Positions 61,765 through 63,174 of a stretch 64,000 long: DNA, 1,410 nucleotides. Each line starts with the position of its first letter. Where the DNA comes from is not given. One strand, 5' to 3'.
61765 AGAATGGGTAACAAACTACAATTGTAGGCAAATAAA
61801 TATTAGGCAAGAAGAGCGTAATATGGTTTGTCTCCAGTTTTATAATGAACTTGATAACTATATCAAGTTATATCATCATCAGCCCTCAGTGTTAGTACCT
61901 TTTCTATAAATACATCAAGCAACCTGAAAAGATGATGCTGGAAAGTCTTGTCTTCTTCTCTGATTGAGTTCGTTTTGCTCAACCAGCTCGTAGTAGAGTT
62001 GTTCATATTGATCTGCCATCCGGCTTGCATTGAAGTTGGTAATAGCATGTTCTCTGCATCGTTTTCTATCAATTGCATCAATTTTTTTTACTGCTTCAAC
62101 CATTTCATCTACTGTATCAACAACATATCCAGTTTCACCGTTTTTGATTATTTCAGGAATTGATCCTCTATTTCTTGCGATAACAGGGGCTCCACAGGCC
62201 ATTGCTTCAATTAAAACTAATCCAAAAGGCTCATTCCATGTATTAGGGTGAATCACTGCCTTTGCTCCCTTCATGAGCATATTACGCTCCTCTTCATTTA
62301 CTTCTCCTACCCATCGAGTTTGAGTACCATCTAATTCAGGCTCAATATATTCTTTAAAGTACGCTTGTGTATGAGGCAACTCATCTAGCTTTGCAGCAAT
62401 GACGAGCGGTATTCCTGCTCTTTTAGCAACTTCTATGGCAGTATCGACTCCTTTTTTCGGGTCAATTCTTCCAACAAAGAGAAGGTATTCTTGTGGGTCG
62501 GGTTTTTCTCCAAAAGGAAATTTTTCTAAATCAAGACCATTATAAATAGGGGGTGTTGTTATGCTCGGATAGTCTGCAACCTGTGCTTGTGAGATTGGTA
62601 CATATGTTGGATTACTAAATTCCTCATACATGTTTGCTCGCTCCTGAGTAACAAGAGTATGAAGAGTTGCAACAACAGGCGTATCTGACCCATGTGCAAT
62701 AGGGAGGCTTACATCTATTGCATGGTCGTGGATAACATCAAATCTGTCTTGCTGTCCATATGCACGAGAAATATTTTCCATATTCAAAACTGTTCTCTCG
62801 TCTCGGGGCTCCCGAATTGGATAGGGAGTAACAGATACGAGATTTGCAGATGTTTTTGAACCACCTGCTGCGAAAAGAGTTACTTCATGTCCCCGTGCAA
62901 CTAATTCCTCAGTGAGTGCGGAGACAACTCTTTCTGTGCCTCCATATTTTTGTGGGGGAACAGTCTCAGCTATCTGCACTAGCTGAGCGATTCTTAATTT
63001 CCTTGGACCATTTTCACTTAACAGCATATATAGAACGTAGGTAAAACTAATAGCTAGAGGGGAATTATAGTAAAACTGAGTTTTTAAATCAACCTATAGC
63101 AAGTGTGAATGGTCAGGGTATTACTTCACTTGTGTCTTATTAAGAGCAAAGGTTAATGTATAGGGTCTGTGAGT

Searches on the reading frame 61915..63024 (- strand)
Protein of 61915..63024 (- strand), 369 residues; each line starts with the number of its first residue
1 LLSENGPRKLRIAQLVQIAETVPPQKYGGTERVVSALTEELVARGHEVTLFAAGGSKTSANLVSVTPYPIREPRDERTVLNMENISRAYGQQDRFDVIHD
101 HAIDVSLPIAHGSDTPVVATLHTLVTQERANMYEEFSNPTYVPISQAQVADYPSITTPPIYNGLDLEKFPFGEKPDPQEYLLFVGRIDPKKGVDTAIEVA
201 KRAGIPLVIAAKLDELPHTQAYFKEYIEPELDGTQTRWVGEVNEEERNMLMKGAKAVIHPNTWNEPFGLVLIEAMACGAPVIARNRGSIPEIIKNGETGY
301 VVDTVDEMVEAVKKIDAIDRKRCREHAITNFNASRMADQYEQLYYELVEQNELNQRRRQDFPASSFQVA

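Call 66: search_protein_families(library=ncbifam, proteins=[window:61915-63024:-], max_evalue=0.00001)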
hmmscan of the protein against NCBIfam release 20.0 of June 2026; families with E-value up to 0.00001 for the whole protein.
window:61915-63024:- (369 aa): 22 families
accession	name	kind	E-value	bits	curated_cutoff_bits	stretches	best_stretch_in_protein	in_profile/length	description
NF041010.1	glycosy_Agl16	equivalog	7.8e-24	84.2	575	1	159-328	160-326/352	glycosylation protein Agl16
TIGR02149.1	glgA_Coryne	subfamily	2e-23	83.2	302.4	1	178-313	204-342/391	glycogen synthase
TIGR03999.1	thiol_BshA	equivalog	6.5e-18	64.8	273.7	1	264-348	282-374/375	N-acetyl-alpha-D-glucosaminyl L-malate synthase BshA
NF046085.1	XrtY_assoc_Gly1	equivalog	6.8e-15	54.8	400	1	180-348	211-385/387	XrtY-associated glycosyltransferase XYAG1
NF038295.1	EPS_HpsP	equivalog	4.6e-14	52.2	550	1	177-346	206-386/388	hormogonium polysaccharide biosynthesis glycosyltransferase HpsP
TIGR03449.1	mycothiol_MshA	equivalog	1.7e-13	50.2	462.5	1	244-317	294-368/406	D-inositol-3-phosphate glycosyltransferase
NF053787.1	GlcN_PG_synth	equivalog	3.9e-13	49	480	1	242-336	250-348/361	N-acetylglucosaminyl phosphatidylglycerol synthase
TIGR02095.1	glgA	subfamily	9.9e-13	47.5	328.45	1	179-346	295-476/477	glycogen/starch synthase, ADP-glucose type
NF041876.1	EPS_EpsE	equivalog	1.2e-12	47.8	400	1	225-330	267-379/389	exopolysaccharide biosynthesis GT4 family glycosyltransferase EpsE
NF012028.0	PRK15484.1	subfamily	1.7e-12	47.1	618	1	178-315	193-341/380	lipopolysaccharide N-acetylglucosaminyltransferase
TIGR04047.1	MSMEG_0565_glyc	hypoth_equivalog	4.7e-12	45.7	259.85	1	153-322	157-346/373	MSMEG_0565 family glycosyltransferase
TIGR03088.1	stp2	hypoth_equivalog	1.2e-10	41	409.05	1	250-347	269-373/374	TIGR03088 family PEP-CTERM/XrtA system glycosyltransferase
TIGR02472.1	sucr_P_syn_N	equivalog_domain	6.5e-10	38.4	576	1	262-326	348-413/439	sucrose-phosphate synthase, putative, glycosyltransferase domain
NF041139.1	TreT_Thcocales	equivalog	2.8e-09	36.2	775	1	179-312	230-371/412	trehalose synthase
NF038298.1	EPS_HpsO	equivalog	3.3e-09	36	575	1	261-314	295-348/388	hormogonium polysaccharide biosynthesis glycosyltransferase HpsO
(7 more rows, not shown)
